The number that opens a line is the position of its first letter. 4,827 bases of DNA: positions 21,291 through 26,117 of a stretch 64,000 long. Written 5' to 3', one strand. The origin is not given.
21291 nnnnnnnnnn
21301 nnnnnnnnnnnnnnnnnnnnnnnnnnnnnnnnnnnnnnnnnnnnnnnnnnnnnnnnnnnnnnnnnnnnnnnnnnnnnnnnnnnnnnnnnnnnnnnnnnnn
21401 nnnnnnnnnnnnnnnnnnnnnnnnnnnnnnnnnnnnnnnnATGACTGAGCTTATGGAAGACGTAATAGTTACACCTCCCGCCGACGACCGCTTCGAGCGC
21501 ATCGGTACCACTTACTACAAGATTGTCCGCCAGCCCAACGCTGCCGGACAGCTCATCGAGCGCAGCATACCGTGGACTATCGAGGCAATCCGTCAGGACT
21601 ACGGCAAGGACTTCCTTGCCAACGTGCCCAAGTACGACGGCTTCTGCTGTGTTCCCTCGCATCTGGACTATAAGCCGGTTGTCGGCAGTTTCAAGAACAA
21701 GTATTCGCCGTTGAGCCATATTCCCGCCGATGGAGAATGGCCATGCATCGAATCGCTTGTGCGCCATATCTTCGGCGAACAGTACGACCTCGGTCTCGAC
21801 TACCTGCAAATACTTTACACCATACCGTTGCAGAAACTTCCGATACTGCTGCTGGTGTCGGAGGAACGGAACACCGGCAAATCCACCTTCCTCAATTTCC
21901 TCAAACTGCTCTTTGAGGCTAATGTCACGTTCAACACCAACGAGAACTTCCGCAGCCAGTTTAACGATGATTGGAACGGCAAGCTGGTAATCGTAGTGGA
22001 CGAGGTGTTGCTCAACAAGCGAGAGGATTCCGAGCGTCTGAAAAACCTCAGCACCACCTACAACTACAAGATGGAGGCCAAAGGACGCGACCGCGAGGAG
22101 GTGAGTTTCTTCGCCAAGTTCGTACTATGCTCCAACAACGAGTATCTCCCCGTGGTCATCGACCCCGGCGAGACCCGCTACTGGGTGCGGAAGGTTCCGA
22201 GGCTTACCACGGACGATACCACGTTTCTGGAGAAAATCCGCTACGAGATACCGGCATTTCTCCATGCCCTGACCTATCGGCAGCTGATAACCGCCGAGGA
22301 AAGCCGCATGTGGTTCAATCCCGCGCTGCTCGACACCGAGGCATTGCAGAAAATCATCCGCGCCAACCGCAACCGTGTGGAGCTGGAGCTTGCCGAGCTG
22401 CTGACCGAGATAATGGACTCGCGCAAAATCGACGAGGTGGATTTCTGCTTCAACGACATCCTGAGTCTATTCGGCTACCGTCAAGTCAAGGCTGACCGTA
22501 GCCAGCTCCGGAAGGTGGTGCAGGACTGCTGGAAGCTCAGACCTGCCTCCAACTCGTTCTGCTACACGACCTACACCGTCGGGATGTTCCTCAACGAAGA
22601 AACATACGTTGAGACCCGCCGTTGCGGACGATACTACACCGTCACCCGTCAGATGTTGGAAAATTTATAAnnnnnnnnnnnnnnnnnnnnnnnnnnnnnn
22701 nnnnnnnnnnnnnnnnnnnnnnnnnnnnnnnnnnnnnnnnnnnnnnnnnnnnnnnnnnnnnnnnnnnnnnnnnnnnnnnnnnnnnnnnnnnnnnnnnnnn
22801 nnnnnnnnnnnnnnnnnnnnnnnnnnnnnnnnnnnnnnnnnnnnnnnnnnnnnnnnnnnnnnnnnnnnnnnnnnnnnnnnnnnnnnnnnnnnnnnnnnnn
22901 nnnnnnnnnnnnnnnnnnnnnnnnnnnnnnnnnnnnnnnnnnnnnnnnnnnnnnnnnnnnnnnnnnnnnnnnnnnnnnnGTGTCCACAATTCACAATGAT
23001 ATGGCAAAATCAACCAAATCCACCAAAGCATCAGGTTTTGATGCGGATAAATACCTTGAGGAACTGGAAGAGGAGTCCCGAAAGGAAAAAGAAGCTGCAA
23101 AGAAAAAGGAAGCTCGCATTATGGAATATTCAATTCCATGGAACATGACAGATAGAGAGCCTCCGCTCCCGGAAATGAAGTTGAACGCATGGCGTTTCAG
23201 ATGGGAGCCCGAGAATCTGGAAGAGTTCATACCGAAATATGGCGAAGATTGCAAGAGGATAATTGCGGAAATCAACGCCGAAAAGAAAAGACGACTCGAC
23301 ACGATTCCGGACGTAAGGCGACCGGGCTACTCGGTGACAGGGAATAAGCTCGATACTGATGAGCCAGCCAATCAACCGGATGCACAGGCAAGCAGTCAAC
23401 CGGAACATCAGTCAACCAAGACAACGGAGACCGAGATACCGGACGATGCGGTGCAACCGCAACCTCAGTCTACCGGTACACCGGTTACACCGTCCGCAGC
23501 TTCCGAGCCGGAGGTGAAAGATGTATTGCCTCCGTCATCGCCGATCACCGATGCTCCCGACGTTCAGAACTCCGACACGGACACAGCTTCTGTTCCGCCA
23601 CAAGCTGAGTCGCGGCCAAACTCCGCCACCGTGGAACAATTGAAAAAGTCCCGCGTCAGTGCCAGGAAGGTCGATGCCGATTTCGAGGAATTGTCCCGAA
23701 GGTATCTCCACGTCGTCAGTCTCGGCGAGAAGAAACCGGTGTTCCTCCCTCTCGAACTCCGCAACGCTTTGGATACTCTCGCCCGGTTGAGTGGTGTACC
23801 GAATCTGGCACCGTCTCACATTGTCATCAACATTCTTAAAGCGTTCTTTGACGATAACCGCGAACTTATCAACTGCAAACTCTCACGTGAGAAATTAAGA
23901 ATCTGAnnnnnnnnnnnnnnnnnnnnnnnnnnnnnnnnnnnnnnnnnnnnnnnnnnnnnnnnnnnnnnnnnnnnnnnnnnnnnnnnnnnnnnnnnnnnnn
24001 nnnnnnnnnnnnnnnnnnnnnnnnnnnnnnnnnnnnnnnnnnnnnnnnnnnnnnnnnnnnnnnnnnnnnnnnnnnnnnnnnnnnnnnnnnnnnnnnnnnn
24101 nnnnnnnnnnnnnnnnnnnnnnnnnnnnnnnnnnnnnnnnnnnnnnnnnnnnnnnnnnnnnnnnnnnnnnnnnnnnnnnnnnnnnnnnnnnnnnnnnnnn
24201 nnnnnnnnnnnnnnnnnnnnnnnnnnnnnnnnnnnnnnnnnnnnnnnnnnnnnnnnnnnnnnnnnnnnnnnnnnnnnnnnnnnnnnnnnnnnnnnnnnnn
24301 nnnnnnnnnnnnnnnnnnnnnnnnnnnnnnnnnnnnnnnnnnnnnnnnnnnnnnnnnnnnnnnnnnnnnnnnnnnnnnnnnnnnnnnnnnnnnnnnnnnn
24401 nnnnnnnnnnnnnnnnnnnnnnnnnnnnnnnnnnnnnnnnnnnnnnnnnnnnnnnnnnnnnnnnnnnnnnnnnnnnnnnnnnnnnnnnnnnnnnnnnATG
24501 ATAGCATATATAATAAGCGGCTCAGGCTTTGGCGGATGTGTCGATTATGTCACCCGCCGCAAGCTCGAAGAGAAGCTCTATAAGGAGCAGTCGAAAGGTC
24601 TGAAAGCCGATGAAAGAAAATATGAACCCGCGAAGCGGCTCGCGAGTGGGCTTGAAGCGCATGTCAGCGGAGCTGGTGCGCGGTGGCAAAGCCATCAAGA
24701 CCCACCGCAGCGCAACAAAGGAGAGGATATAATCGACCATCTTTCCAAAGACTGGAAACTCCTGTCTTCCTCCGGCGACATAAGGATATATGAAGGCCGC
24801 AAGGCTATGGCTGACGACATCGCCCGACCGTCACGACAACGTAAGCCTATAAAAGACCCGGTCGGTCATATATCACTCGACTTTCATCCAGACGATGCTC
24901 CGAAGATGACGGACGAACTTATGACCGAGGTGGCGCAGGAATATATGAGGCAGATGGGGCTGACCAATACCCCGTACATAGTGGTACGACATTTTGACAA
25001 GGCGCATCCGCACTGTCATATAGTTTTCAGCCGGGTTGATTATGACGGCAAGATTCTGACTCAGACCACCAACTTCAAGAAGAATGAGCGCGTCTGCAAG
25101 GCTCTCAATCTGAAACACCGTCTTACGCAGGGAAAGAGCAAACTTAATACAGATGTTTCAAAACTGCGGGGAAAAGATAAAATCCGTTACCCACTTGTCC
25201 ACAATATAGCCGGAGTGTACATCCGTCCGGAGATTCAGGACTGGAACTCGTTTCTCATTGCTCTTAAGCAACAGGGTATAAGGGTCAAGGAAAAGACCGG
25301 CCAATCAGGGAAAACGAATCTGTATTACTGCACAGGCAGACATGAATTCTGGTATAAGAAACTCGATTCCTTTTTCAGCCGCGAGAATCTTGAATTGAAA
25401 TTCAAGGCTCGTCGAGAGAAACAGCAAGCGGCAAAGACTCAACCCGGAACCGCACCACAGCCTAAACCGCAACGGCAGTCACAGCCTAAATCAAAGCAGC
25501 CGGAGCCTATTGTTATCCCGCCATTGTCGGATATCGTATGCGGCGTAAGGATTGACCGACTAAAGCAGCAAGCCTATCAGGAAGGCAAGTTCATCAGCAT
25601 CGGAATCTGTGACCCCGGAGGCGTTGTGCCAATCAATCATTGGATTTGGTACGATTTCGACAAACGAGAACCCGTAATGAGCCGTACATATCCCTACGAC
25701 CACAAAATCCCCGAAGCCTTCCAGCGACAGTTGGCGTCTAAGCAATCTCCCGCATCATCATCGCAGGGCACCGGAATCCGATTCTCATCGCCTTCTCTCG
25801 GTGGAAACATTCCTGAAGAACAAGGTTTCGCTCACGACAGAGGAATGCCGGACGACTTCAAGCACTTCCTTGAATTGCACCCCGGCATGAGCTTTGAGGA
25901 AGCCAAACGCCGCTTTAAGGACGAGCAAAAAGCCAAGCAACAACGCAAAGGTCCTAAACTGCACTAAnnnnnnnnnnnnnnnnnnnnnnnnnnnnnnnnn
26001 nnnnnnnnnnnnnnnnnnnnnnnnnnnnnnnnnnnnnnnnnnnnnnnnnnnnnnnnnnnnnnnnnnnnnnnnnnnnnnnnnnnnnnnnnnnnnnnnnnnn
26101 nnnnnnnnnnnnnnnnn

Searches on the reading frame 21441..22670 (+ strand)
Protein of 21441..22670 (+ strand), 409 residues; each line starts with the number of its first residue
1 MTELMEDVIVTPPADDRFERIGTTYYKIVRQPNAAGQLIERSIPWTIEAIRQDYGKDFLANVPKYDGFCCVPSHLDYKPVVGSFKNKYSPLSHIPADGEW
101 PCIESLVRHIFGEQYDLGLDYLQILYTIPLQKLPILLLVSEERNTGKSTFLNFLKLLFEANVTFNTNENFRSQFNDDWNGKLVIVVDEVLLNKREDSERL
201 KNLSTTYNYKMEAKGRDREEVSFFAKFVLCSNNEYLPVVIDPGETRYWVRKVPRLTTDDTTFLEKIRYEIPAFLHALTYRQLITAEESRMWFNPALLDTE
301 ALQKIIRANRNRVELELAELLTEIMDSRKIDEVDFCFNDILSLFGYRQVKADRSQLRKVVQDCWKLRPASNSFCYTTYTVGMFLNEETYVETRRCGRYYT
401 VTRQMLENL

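Call 35: search_protein_families(library=phrogs, proteins=[window:21441-22670:+], max_evalue=0.001)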
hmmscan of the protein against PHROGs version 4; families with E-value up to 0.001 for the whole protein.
window:21441-22670:+ (409 aa): 5 families
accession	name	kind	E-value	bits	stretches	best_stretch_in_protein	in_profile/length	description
phrog_1156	-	DNA, RNA and nucleotide metabolism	4.9e-10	39.6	1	97-341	521-766/855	DNA primase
phrog_1829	-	DNA, RNA and nucleotide metabolism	1.5e-07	31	1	143-234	513-607/772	DNA primase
phrog_864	-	DNA, RNA and nucleotide metabolism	0.00013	21.5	1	144-233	375-466/1064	DNA primase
phrog_9765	-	DNA, RNA and nucleotide metabolism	0.00014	20.9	1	119-260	611-754/939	DNA primase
phrog_24712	-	unknown function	0.00097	18.1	0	140-315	478-653/801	-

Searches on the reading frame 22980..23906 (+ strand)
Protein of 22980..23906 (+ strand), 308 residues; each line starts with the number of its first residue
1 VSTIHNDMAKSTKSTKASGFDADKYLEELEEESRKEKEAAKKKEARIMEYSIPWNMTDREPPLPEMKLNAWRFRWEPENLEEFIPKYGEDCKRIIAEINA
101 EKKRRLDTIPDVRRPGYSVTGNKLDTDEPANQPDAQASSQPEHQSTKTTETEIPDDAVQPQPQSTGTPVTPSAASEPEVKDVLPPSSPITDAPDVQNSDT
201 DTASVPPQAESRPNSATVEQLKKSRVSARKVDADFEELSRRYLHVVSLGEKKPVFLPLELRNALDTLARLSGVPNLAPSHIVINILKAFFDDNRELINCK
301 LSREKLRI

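Call 35: search_protein_families(library=phrogs, proteins=[window:22980-23906:+], max_evalue=0.001)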
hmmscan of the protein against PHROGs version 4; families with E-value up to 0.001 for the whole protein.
window:22980-23906:+ (308 aa): 0 families

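Call 75: search_protein_families(library=pfam, proteins=[window:22980-23906:+], max_evalue=0.001)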
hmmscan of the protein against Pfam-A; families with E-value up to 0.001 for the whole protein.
window:22980-23906:+ (308 aa): 1 family
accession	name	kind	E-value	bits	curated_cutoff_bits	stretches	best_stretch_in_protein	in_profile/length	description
PF11888.13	DUF3408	-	6.8e-06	26.8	29.9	1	196-299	31-134/139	Protein of unknown function (DUF3408)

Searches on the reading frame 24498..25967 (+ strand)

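Call 35: search_protein_families(library=phrogs, proteins=[window:24498-25967:+], max_evalue=0.001)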
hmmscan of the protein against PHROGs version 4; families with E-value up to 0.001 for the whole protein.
window:24498-25967:+ (489 aa): 2 families
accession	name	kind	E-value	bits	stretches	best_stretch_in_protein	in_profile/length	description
phrog_14579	-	unknown function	5.4e-10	40.6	1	135-287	76-222/264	-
phrog_26285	-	unknown function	0.00032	20.8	1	124-316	69-269/465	-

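Call 75: search_protein_families(library=pfam, proteins=[window:24498-25967:+], max_evalue=0.001)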
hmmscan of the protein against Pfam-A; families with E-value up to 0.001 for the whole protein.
window:24498-25967:+ (489 aa): 1 family
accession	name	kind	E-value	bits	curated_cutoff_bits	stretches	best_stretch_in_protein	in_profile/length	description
PF03432.20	Relaxase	-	5.3e-29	101.6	24.6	1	102-209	24-132/132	MobA/VirD2-like, nuclease domain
